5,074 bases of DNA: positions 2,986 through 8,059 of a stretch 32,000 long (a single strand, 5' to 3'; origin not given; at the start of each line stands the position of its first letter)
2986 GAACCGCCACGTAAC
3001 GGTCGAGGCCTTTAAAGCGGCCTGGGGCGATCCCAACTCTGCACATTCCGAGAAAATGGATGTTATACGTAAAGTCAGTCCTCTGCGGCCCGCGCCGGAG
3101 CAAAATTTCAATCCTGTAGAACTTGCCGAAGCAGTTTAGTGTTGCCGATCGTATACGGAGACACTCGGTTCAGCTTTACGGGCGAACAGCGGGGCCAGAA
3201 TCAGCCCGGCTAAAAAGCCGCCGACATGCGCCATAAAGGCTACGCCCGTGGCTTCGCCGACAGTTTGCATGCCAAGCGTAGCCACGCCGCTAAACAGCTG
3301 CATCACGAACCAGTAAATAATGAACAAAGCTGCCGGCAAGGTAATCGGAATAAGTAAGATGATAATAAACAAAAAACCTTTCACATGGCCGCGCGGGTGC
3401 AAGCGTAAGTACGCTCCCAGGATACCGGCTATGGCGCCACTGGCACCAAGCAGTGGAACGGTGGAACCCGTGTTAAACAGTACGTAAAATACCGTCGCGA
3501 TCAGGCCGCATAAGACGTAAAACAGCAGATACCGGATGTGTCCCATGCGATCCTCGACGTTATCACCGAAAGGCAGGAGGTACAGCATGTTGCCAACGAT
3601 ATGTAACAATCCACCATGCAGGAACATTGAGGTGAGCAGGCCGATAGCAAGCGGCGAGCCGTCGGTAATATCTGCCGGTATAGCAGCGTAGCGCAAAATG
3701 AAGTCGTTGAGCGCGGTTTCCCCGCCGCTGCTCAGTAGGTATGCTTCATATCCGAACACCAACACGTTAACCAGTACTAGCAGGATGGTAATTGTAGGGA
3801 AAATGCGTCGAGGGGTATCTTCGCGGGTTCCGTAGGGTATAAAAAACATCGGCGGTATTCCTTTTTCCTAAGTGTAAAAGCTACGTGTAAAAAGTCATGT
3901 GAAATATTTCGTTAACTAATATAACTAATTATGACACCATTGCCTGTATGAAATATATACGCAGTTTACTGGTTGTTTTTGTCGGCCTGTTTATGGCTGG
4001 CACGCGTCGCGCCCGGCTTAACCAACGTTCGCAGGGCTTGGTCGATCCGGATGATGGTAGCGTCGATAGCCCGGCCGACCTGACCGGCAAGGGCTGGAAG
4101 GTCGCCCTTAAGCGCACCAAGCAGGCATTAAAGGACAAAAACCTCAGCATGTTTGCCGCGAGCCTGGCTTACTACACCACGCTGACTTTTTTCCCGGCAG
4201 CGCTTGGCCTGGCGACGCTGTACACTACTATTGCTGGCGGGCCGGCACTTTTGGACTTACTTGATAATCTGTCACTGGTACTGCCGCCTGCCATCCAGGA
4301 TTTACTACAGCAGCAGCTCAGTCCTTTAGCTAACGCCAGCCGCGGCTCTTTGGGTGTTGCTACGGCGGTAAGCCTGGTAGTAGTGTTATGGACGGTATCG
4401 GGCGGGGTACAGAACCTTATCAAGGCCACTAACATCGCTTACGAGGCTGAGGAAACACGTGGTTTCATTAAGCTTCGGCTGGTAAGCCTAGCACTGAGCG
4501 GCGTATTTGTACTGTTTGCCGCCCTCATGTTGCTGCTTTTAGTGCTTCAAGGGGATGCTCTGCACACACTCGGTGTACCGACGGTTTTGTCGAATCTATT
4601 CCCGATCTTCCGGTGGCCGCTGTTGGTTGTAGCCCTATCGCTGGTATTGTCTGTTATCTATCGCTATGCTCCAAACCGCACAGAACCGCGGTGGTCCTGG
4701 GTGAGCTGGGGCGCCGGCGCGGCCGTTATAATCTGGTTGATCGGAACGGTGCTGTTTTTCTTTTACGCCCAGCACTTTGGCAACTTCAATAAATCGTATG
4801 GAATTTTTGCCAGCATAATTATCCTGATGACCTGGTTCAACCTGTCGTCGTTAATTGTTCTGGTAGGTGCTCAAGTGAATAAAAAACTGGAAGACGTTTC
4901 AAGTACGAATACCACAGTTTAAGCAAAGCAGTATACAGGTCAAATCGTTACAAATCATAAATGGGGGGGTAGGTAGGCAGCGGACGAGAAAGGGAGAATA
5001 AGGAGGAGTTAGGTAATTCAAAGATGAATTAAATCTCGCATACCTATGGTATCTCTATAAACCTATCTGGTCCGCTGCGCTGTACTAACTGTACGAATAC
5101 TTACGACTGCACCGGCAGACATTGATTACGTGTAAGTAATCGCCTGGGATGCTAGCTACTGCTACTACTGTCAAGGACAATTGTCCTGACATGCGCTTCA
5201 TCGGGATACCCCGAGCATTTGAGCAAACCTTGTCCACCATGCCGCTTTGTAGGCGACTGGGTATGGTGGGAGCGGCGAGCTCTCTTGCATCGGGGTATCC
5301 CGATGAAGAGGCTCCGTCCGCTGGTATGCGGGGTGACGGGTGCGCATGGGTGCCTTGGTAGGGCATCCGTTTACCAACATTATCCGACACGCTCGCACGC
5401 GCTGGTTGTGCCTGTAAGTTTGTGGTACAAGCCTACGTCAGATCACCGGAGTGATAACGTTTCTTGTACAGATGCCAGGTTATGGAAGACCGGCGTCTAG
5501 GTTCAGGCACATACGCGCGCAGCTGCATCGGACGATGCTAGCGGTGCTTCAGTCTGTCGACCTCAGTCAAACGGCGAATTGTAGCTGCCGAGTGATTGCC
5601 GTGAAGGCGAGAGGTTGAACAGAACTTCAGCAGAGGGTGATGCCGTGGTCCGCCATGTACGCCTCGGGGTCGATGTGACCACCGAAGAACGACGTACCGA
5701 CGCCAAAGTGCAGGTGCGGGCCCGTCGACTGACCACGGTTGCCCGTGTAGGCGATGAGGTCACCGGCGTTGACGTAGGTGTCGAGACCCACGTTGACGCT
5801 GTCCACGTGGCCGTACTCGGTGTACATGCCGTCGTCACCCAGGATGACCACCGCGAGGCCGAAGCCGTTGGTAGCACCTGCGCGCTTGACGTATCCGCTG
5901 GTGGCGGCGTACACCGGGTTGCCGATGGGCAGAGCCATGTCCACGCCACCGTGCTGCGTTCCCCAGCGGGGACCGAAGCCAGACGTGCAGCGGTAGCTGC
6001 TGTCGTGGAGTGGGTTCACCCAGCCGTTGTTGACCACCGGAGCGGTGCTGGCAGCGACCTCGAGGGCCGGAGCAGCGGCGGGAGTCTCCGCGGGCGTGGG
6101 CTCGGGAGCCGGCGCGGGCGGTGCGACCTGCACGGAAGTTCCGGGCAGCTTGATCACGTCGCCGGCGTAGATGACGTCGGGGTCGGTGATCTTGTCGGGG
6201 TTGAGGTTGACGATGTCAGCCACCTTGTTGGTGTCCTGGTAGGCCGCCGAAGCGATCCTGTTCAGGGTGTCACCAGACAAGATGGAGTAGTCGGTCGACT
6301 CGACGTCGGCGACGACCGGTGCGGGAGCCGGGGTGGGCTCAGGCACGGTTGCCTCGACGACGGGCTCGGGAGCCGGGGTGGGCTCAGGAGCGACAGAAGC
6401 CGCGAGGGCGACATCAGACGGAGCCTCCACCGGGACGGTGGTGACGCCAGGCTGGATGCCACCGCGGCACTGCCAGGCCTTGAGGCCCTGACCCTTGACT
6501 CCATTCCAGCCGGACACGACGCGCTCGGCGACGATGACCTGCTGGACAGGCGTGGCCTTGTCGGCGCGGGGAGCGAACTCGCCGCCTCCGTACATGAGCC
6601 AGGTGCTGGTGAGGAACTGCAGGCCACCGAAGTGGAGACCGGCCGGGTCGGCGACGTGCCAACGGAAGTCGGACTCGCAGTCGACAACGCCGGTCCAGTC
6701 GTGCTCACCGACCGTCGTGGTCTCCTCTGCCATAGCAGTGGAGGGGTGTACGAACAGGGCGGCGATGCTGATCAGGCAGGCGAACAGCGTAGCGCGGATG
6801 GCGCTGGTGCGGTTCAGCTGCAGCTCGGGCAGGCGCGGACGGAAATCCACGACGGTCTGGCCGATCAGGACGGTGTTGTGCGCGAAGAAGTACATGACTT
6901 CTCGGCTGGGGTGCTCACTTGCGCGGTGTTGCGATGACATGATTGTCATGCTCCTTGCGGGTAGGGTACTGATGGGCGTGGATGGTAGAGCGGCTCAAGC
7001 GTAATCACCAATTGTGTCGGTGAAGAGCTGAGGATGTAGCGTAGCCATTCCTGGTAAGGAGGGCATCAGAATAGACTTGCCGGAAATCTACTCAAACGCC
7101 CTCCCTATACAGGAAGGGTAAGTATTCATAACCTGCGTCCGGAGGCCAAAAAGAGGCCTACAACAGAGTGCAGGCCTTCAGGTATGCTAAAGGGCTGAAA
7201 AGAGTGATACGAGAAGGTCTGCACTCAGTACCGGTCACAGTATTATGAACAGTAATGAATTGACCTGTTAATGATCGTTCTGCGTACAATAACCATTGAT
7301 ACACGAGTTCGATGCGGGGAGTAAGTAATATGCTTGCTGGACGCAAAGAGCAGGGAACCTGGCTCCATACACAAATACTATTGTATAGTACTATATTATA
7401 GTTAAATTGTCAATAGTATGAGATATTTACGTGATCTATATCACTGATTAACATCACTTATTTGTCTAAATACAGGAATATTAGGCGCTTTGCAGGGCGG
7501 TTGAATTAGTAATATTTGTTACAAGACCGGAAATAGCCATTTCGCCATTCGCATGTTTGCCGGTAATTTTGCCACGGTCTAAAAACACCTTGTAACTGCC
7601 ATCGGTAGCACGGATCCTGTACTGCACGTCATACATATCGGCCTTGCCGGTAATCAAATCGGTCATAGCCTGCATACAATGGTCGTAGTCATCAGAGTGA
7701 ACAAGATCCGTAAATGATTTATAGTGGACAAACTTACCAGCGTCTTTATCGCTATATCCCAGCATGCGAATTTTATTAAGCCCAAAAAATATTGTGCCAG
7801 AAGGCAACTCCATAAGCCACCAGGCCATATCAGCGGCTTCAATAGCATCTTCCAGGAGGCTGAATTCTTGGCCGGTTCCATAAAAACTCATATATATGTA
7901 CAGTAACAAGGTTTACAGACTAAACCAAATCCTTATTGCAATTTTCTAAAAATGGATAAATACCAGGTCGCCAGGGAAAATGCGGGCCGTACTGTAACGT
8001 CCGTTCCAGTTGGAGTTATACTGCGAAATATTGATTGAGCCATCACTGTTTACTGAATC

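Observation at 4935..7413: Cassette 1: conserved low-GC scaffold (promoter, terminated leader RNA, long-range arms) enclosing a high-GC wall-hydrolase gene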

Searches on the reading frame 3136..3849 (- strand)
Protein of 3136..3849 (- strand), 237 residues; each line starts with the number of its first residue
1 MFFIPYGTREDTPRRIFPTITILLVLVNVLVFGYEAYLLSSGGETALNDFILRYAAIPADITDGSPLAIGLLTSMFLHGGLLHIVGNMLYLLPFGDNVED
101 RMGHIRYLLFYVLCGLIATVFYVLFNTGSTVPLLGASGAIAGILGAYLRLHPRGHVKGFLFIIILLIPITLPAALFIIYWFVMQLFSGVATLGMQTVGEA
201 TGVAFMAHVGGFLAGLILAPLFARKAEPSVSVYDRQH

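Call 11: search_protein_families(library=pfam, proteins=[window:3136-3849:-], max_evalue=0.01)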
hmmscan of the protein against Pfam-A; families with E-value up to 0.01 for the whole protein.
window:3136-3849:- (237 aa): 1 family
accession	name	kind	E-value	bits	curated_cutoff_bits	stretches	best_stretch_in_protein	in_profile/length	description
PF01694.28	Rhomboid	-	1.3e-31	110.2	22.6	1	70-224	6-142/143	Rhomboid domain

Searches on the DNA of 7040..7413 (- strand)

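Call 72: search_dna_similar(query=window:7040-7413:-, collection=plasmids, mode=distant, max_rows=5)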
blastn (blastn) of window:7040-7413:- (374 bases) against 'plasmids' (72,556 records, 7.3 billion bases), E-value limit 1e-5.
No match.

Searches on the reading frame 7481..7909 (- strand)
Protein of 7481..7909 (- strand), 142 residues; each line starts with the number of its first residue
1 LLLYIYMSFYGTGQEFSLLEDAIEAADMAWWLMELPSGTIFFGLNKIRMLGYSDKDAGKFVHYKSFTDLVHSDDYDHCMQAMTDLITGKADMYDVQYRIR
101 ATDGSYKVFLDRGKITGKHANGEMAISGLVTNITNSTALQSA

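Call 11: search_protein_families(library=pfam, proteins=[window:7481-7909:-], max_evalue=0.01)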
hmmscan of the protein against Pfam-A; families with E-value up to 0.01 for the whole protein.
window:7481-7909:- (142 aa): 1 family
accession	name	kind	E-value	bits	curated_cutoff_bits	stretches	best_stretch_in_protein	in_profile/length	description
PF08447.18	PAS_3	-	1.3e-12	48.2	25.6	1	48-123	10-81/89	PAS fold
